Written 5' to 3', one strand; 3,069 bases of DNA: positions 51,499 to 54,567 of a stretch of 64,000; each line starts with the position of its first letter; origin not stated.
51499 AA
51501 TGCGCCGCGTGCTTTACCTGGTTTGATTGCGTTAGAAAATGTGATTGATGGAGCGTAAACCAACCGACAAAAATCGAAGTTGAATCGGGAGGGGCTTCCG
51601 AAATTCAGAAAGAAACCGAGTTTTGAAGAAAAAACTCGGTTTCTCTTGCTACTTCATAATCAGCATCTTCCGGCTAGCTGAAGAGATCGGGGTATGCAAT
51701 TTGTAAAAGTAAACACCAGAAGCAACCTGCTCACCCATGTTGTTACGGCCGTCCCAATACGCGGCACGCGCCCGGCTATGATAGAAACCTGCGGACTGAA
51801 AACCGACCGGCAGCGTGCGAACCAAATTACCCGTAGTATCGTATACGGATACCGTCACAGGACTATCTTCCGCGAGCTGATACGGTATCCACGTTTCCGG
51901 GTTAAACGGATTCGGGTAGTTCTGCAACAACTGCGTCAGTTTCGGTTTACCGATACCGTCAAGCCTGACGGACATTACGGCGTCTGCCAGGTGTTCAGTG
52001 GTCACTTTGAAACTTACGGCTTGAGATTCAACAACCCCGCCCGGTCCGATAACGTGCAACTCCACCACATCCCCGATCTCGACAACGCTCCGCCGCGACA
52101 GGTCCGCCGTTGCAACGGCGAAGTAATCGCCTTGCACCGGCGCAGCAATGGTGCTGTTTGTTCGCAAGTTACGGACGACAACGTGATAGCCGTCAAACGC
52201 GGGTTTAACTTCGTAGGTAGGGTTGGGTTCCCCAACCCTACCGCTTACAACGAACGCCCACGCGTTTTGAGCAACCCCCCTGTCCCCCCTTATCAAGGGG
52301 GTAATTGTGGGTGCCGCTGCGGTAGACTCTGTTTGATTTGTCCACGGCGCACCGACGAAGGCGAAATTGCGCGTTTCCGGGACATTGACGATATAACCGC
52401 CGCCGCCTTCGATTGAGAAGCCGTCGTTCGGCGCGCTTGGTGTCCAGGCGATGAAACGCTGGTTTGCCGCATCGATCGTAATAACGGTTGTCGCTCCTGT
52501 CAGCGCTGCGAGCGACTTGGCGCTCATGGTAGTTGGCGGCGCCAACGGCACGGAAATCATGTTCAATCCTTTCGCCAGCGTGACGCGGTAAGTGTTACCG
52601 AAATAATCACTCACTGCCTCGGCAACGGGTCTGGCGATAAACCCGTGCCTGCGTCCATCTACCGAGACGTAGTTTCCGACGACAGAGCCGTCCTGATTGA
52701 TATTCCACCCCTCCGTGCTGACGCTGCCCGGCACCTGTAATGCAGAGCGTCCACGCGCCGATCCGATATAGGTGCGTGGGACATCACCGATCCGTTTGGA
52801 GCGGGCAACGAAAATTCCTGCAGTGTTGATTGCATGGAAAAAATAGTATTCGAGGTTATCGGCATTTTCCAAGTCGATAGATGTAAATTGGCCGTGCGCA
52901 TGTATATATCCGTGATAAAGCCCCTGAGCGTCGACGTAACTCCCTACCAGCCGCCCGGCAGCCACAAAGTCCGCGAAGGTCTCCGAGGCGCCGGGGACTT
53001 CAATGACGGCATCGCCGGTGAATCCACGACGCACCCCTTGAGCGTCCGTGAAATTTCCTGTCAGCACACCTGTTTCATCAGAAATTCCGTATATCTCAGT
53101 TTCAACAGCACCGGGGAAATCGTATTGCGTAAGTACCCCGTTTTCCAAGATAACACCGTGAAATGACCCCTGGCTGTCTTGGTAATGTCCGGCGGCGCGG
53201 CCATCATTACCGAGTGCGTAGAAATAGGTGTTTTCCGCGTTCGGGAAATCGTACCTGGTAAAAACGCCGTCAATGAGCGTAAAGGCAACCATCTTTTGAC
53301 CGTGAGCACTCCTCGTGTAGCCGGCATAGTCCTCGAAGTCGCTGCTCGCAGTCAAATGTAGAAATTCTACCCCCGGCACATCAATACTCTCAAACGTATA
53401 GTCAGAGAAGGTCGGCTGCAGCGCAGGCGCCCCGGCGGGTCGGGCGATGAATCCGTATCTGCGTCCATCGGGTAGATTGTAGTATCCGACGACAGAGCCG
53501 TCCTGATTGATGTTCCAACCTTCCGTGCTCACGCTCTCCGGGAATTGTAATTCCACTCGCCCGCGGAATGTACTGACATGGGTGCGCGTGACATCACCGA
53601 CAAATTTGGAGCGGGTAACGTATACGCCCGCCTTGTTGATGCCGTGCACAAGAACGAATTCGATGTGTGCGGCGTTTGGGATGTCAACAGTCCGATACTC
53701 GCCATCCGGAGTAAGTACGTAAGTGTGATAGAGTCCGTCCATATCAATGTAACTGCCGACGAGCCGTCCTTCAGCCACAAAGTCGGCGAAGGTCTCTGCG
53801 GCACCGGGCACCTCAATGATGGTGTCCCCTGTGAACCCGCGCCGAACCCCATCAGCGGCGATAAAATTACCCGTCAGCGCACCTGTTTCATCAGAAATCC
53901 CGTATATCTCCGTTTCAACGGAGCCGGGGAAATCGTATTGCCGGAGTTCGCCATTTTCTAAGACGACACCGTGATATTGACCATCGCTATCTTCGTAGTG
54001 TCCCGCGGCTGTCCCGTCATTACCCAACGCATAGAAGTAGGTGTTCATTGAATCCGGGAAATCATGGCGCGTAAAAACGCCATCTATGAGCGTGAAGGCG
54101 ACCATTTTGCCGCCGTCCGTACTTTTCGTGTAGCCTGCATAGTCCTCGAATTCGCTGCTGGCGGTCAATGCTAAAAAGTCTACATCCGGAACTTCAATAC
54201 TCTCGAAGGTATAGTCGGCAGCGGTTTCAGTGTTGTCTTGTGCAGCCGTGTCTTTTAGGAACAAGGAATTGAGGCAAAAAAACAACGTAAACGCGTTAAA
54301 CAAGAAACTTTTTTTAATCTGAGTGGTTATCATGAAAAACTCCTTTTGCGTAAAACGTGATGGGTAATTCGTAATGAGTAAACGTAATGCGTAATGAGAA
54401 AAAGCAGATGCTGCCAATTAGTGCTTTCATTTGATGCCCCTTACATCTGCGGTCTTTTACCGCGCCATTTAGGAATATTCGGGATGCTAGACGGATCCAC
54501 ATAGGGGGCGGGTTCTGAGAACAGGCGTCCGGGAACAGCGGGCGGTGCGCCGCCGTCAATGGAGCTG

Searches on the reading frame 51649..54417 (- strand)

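Call 10: search_protein_families(library=pfam, proteins=[window:51649-54417:-])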
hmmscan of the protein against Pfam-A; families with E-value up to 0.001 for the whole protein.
window:51649-54417:- (922 aa): 3 families
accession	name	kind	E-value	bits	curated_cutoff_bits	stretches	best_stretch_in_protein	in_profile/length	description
PF13860.13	FlgD_ig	-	6.2e-09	36.2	27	1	847-906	17-72/79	FlgD Ig-like domain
PF19106.5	DUF5793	-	0.00026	21.6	25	0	462-511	77-127/157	Family of unknown function (DUF5793)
PF18962.6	Por_Secre_tail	-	0.00039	21.1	27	0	834-920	2-75/75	Secretion system C-terminal sorting domain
